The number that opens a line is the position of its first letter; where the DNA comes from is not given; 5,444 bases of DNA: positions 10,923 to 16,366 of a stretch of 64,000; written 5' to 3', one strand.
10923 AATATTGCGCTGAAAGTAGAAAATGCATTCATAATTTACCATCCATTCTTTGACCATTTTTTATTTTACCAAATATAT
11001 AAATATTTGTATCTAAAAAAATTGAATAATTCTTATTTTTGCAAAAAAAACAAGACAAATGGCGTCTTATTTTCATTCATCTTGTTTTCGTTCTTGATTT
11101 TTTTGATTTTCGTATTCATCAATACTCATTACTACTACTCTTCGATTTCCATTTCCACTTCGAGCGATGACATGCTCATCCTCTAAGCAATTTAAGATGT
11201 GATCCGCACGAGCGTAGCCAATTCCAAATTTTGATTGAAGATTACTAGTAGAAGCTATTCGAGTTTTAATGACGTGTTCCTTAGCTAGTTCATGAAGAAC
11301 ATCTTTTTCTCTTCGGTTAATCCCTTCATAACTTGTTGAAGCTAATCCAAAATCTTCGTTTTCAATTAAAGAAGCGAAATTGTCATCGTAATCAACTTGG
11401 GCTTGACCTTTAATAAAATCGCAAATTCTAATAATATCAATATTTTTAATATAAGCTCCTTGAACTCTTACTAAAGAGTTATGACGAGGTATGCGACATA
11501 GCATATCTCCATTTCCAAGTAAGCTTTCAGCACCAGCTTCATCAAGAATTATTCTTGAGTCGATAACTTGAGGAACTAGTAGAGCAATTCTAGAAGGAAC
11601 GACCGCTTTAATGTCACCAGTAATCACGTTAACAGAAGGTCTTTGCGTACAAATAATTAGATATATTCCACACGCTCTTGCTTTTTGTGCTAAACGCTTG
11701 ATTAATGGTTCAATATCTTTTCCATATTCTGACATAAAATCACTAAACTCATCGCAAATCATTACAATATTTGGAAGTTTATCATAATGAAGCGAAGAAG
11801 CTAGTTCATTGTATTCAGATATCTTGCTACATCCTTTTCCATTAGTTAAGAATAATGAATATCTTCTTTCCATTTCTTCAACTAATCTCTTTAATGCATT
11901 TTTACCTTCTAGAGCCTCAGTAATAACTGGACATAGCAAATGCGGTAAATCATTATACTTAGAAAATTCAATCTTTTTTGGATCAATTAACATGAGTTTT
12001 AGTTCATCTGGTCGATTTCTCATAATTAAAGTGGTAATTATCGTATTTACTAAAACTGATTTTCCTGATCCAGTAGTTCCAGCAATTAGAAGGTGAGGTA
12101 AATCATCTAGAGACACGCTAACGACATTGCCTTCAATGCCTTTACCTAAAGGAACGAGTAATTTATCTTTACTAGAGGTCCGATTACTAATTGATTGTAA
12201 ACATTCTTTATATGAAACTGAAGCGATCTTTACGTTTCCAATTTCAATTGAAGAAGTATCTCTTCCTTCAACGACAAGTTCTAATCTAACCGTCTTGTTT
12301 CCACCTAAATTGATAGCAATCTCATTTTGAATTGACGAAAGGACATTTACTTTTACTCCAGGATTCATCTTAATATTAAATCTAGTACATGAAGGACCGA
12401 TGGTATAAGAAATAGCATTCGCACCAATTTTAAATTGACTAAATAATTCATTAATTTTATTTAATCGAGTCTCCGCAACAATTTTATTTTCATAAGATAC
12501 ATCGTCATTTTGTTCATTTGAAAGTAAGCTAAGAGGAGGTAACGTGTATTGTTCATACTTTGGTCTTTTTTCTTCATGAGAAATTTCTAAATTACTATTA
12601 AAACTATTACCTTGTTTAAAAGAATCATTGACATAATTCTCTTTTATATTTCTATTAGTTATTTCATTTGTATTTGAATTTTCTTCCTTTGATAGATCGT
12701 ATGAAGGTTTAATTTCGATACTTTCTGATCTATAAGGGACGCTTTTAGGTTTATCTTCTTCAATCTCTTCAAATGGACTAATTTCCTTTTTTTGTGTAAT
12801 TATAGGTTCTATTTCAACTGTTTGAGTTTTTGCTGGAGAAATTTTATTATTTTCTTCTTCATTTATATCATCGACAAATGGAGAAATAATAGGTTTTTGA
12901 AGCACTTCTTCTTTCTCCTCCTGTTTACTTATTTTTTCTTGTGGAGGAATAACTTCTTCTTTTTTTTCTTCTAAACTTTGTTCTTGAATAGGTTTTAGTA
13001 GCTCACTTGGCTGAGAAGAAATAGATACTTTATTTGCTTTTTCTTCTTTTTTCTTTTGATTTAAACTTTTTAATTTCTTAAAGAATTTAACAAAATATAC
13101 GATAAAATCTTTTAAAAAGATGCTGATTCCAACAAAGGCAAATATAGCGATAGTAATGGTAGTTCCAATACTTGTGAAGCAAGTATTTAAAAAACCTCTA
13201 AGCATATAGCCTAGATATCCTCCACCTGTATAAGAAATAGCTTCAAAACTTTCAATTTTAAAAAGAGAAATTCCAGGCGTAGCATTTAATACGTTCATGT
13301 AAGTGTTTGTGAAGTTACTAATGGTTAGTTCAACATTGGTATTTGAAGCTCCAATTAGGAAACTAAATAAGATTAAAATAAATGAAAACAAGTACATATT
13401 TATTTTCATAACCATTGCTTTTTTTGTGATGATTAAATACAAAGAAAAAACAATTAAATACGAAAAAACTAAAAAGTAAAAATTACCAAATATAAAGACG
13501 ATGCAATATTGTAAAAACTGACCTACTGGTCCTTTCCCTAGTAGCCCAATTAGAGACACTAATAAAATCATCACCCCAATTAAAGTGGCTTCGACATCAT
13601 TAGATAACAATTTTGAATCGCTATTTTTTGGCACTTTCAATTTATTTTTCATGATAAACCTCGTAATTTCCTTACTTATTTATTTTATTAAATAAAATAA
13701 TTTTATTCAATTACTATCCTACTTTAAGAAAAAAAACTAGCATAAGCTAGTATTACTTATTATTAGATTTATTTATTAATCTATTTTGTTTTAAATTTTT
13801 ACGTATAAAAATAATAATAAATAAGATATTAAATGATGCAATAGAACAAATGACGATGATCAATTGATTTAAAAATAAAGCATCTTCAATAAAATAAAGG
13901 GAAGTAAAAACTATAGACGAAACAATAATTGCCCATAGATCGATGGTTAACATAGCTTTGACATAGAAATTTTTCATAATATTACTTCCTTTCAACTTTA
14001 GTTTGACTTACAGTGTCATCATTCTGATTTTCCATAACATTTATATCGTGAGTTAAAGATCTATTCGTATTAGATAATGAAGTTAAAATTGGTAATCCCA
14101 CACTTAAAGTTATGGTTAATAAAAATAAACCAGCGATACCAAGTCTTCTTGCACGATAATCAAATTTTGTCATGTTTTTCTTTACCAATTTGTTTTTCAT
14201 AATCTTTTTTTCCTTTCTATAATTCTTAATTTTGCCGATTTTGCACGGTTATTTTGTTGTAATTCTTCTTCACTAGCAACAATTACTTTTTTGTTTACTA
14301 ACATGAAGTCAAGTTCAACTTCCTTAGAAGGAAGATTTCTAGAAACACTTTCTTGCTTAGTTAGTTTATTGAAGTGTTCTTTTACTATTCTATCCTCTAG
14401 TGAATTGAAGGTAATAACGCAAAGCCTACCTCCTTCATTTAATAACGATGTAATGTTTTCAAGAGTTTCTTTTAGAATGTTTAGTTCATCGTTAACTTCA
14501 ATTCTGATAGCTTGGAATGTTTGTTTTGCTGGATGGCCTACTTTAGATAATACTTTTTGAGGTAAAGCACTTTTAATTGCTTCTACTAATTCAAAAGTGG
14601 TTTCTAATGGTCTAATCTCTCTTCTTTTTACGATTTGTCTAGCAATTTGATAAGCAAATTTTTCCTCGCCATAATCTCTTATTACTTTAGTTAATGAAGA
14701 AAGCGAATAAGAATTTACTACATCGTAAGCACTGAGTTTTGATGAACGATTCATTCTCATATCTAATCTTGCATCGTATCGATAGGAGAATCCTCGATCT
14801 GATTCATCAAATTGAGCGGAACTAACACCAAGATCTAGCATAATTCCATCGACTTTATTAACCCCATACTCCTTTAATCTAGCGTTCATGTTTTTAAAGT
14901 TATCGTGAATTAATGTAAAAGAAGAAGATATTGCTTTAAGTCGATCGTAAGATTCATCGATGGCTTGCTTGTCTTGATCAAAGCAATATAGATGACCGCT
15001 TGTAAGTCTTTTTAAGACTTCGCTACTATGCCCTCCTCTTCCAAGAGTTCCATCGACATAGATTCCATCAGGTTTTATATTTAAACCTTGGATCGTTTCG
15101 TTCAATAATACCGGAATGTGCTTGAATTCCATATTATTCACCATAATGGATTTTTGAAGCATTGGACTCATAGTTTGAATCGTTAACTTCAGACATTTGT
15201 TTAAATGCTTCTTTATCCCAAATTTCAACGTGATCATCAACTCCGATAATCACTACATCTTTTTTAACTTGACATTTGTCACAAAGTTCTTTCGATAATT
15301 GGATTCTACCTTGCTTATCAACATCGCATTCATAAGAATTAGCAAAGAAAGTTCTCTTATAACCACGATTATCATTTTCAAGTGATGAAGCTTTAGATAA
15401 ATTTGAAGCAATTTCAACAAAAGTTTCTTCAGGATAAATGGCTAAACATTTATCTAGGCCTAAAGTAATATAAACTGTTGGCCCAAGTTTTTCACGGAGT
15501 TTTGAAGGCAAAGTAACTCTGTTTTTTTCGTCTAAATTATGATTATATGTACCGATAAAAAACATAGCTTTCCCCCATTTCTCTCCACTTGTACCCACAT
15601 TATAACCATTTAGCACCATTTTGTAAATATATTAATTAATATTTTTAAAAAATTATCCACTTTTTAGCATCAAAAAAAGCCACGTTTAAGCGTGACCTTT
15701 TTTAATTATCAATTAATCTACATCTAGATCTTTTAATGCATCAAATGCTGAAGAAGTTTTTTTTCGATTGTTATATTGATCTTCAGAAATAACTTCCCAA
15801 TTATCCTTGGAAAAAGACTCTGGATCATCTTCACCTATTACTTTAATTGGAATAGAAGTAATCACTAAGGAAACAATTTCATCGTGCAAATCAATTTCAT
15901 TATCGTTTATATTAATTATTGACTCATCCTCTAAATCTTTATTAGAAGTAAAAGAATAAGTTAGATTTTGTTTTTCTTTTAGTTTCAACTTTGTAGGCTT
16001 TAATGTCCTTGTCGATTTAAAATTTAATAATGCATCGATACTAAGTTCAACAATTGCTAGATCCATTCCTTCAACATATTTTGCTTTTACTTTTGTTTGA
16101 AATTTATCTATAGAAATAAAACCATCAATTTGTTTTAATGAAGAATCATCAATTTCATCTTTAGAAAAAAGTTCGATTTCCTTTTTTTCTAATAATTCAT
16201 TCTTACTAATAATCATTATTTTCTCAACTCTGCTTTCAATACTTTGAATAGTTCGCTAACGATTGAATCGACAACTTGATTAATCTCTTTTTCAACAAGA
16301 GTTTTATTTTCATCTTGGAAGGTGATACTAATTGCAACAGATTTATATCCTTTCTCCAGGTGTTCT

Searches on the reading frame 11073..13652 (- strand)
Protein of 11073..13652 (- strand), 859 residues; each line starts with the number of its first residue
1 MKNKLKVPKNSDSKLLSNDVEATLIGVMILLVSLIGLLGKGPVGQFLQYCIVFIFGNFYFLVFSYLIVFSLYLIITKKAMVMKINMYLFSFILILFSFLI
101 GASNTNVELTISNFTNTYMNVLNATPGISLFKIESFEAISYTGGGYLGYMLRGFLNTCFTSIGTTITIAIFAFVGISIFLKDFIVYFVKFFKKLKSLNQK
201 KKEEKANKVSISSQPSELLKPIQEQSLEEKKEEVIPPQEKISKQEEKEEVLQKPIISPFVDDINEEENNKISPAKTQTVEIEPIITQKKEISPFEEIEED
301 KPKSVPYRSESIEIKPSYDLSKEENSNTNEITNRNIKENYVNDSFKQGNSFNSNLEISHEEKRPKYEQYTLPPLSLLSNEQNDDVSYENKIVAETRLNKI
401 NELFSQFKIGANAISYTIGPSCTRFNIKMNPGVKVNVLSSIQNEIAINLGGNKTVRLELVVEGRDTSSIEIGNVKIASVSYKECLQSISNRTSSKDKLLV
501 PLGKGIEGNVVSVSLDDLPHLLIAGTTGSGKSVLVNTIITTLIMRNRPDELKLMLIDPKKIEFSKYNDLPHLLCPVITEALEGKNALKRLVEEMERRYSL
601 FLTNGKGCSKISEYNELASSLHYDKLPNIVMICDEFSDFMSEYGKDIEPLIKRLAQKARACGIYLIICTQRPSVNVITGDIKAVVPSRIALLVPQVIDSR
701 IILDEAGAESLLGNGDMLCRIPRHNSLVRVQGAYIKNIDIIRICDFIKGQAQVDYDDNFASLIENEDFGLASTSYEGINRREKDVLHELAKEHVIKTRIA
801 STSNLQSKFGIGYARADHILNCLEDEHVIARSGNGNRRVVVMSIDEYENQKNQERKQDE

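Call 22: search_protein_families(library=pfam, proteins=[window:11073-13652:-], max_evalue=0.00001)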
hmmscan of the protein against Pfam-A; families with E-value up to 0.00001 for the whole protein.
window:11073-13652:- (859 aa): 3 families
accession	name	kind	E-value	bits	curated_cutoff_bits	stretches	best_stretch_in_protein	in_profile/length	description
PF01580.24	FtsK_SpoIIIE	-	5.7e-48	163.7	24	1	492-674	12-221/221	FtsK/SpoIIIE family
PF17854.6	FtsK_alpha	-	9.5e-16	58.3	22.9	1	371-473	1-101/101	FtsK alpha domain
PF09397.16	FtsK_gamma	-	1.6e-12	47.4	30.6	1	782-841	2-62/63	Ftsk gamma domain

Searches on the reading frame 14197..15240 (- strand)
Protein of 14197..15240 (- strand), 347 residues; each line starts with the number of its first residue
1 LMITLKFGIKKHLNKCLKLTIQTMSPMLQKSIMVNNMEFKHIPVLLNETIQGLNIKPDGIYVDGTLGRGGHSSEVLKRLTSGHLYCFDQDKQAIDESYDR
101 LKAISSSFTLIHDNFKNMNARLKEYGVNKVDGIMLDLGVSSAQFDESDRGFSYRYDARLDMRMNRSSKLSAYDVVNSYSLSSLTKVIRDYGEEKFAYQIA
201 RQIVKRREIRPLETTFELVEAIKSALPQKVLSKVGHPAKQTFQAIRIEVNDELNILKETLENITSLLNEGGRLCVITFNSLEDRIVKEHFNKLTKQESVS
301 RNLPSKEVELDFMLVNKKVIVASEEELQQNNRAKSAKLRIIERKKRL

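Call 50: search_protein_families(library=pfam, proteins=[window:14197-15240:-], max_evalue=0.000001)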
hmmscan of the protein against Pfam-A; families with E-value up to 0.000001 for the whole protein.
window:14197-15240:- (347 aa): 1 family
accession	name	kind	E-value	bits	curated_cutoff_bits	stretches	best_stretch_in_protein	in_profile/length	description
PF01795.25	Methyltransf_5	-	4.9e-119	397.8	27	1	38-343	1-308/309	MraW methylase family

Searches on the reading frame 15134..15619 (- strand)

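Call 50: search_protein_families(library=pfam, proteins=[window:15134-15619:-], max_evalue=0.000001)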
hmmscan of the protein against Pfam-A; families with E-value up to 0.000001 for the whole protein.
window:15134-15619:- (161 aa): 1 family
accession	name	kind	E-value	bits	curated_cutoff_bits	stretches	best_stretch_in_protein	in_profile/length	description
PF02381.23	MraZ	-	1.8e-33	114.7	23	2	20-89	1-71/72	MraZ protein, putative antitoxin-like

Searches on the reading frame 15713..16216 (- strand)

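Call 50: search_protein_families(library=pfam, proteins=[window:15713-16216:-], max_evalue=0.000001)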
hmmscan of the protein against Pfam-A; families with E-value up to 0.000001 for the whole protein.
window:15713-16216:- (167 aa): 1 family
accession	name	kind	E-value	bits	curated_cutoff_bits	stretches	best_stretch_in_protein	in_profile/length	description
PF02620.22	YceD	-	2e-12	47.7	33.2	1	57-164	2-118/119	Large ribosomal RNA subunit accumulation protein YceD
